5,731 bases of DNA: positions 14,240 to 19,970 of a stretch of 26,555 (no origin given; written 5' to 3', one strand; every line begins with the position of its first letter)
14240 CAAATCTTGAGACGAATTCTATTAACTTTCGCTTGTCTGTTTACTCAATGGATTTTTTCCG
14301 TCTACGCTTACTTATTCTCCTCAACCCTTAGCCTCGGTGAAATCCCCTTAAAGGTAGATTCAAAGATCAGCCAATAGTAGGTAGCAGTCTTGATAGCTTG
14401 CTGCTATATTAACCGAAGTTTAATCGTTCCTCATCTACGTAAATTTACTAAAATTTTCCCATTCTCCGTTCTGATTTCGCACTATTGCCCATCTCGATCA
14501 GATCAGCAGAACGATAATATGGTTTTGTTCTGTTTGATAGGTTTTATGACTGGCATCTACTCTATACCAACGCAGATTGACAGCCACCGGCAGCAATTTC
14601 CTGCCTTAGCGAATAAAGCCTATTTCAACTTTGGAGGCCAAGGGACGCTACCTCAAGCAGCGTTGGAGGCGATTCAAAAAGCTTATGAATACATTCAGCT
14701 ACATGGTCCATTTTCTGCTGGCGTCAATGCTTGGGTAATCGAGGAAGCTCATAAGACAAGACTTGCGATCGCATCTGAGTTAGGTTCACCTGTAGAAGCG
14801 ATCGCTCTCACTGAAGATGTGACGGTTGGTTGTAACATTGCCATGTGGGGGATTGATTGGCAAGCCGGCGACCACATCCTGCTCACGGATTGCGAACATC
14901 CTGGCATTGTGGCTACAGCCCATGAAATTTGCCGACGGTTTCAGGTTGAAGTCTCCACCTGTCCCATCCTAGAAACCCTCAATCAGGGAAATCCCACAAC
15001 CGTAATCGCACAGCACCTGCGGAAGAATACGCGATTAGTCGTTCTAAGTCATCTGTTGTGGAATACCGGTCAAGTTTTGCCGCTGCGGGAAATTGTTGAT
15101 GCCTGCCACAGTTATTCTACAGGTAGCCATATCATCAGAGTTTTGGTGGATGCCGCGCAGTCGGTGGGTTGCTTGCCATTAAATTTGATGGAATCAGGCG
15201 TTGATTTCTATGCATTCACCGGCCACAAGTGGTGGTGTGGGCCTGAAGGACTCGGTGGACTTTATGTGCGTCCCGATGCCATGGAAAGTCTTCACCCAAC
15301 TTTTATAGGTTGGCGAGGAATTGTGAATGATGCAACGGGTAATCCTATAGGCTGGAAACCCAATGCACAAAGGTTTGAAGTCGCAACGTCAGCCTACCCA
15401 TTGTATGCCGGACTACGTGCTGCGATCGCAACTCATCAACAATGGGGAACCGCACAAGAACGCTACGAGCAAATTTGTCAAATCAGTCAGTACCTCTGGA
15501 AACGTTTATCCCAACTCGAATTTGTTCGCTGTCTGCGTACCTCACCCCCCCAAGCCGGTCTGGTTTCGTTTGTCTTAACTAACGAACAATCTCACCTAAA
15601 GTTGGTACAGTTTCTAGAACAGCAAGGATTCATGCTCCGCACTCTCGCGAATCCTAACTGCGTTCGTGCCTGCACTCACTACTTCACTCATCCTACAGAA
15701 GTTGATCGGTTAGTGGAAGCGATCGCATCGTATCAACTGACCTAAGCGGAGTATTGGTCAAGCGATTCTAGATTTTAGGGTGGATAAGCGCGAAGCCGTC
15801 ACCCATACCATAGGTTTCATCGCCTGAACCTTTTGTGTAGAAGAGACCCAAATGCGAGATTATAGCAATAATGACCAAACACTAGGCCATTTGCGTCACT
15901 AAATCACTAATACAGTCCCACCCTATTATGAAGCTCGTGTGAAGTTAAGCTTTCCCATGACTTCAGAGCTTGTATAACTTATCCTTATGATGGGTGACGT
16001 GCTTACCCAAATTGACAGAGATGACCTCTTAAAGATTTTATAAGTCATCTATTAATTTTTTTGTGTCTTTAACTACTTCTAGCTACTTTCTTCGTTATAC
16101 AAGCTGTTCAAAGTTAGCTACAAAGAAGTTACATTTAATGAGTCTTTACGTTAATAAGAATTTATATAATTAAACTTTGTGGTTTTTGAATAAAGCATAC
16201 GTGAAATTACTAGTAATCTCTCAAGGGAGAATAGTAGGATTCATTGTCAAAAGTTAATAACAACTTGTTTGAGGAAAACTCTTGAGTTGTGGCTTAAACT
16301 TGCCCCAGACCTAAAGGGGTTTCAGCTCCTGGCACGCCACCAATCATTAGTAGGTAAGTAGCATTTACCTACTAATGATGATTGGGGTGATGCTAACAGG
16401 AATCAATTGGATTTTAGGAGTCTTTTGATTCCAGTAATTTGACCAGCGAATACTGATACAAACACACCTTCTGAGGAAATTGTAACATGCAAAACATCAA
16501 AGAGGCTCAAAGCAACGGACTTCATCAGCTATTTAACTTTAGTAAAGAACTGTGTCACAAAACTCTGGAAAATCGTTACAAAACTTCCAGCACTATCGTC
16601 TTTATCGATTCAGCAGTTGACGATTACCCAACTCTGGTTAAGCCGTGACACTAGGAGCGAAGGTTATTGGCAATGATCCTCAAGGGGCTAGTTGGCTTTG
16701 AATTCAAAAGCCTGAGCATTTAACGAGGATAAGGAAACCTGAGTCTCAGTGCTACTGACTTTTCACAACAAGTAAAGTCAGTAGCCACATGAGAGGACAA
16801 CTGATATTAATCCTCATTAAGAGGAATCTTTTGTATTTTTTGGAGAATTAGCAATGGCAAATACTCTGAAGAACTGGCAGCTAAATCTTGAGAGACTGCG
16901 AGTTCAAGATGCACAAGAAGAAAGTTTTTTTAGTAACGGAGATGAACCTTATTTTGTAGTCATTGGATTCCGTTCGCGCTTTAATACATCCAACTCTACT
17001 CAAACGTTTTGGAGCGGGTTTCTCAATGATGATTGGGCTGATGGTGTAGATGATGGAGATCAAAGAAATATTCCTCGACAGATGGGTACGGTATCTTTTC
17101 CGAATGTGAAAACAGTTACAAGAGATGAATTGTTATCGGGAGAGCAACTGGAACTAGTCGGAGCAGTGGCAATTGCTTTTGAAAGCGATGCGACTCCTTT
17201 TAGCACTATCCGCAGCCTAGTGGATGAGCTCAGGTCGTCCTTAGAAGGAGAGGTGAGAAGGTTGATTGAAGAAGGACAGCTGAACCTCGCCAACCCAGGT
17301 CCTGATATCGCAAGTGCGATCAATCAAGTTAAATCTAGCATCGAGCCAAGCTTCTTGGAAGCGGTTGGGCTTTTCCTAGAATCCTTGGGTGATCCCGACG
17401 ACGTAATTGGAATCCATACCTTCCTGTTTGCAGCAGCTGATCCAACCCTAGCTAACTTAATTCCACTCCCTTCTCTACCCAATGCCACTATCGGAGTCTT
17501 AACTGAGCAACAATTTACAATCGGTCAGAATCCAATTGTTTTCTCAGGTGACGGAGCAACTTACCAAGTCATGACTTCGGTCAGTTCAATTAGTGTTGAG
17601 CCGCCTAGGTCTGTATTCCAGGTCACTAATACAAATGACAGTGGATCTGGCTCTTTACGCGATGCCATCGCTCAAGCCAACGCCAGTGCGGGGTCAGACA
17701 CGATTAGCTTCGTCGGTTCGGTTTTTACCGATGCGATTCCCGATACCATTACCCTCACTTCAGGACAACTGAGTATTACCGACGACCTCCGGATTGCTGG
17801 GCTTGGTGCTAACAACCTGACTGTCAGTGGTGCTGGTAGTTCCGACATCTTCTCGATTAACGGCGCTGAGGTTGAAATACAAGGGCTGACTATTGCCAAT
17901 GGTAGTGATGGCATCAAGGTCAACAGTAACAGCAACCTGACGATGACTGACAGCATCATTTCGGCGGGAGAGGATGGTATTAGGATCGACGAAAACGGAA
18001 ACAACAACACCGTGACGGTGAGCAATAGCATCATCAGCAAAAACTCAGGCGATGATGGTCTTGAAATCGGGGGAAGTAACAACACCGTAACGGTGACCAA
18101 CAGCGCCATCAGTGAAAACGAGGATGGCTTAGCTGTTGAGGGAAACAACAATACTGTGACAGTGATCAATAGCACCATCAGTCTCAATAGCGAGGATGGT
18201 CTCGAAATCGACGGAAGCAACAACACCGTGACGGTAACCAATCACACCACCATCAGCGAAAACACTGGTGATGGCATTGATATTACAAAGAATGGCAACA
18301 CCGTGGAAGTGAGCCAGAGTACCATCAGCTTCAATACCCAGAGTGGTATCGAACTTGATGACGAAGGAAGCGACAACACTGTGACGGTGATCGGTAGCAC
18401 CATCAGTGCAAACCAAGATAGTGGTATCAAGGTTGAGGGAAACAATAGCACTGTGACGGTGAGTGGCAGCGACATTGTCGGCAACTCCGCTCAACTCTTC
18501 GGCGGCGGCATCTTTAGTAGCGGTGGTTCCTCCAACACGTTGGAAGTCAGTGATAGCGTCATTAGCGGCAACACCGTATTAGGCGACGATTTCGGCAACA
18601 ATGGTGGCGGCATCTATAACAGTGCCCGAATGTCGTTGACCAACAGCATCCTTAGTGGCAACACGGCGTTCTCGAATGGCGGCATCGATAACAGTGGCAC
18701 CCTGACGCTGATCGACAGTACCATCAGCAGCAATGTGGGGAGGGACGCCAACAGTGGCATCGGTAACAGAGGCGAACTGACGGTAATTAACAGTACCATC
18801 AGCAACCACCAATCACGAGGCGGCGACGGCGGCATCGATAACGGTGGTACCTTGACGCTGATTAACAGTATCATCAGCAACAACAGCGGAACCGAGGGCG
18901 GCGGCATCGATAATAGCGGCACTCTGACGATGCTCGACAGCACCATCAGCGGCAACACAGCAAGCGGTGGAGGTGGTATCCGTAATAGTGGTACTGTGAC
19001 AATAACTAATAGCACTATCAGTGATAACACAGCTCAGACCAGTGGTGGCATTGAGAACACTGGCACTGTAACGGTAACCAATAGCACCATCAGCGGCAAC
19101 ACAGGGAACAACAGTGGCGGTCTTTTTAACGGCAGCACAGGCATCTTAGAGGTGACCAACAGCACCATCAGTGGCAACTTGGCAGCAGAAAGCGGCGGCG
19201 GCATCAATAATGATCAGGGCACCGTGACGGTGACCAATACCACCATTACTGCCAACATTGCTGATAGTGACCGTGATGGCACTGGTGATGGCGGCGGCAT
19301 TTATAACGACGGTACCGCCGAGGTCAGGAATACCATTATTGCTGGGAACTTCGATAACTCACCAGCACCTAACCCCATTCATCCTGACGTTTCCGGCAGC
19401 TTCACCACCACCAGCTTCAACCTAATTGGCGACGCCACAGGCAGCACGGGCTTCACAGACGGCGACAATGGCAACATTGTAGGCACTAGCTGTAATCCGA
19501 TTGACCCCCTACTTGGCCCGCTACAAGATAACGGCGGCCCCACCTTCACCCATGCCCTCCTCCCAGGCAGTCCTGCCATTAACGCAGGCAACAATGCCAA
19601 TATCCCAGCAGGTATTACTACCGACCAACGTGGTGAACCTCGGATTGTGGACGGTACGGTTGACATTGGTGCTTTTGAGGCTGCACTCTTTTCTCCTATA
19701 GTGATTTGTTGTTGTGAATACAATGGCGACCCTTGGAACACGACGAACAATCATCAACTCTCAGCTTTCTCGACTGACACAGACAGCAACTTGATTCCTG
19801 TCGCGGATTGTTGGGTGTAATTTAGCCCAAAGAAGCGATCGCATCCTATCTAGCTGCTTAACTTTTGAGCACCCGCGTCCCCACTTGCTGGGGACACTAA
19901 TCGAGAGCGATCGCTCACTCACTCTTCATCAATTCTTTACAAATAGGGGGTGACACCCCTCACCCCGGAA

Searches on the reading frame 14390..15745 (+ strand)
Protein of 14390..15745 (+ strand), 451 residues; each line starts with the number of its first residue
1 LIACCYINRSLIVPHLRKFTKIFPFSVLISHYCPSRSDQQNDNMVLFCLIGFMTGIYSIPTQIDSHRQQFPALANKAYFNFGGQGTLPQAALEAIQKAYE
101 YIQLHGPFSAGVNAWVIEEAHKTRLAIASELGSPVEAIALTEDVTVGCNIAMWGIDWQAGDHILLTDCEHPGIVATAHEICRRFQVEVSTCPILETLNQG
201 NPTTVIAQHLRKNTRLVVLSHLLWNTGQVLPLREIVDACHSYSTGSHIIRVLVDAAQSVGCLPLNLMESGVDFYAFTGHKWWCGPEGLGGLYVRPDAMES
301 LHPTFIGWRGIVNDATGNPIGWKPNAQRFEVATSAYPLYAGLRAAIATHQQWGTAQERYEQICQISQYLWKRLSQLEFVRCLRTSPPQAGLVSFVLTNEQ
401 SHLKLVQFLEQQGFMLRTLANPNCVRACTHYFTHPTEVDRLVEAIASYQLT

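Call 73: search_protein_families(library=pfam, proteins=[window:14390-15745:+], max_evalue=0.001)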
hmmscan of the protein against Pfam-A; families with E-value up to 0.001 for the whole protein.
window:14390-15745:+ (451 aa): 1 family
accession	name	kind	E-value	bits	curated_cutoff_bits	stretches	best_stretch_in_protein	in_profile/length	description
PF00266.25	Aminotran_5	-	3.1e-45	155.2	21.5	1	85-425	9-342/371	Aminotransferase class-V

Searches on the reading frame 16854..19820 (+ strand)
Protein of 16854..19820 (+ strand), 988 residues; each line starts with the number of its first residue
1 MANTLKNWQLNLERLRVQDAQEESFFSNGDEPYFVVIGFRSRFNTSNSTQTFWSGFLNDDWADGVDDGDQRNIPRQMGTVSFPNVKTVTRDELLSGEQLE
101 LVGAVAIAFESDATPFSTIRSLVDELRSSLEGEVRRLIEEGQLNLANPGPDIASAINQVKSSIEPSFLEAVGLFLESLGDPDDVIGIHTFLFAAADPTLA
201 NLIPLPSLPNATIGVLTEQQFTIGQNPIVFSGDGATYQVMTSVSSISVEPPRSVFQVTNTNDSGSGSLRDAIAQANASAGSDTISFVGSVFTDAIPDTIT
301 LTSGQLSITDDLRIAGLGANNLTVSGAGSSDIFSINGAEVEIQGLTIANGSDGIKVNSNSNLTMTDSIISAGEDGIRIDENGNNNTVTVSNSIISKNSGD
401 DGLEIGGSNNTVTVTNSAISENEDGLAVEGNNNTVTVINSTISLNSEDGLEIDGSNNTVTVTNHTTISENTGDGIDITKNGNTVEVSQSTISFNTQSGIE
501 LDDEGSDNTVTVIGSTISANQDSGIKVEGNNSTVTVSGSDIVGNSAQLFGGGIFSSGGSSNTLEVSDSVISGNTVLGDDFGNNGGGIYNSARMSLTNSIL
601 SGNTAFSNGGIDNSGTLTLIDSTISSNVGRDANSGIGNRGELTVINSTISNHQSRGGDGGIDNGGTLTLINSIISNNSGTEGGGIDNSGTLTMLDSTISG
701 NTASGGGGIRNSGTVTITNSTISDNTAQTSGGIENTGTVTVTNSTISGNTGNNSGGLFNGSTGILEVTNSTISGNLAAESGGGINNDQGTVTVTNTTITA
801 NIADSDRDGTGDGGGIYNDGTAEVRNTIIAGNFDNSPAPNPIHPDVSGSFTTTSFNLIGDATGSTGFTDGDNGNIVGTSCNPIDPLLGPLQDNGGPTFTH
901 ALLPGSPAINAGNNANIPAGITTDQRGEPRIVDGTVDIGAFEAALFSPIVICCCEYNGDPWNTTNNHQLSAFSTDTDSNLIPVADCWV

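Call 73: search_protein_families(library=pfam, proteins=[window:16854-19820:+], max_evalue=0.001)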
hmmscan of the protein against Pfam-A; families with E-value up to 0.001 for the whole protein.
window:16854-19820:+ (988 aa): 2 families
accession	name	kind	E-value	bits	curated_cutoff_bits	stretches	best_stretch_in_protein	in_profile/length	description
PF13229.12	Beta_helix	-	6.9e-39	133.5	25.9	5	425-604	2-157/158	Right handed beta helix region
PF05048.19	NosD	-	7.3e-07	29.3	23.6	1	332-464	19-145/212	Periplasmic copper-binding protein (NosD)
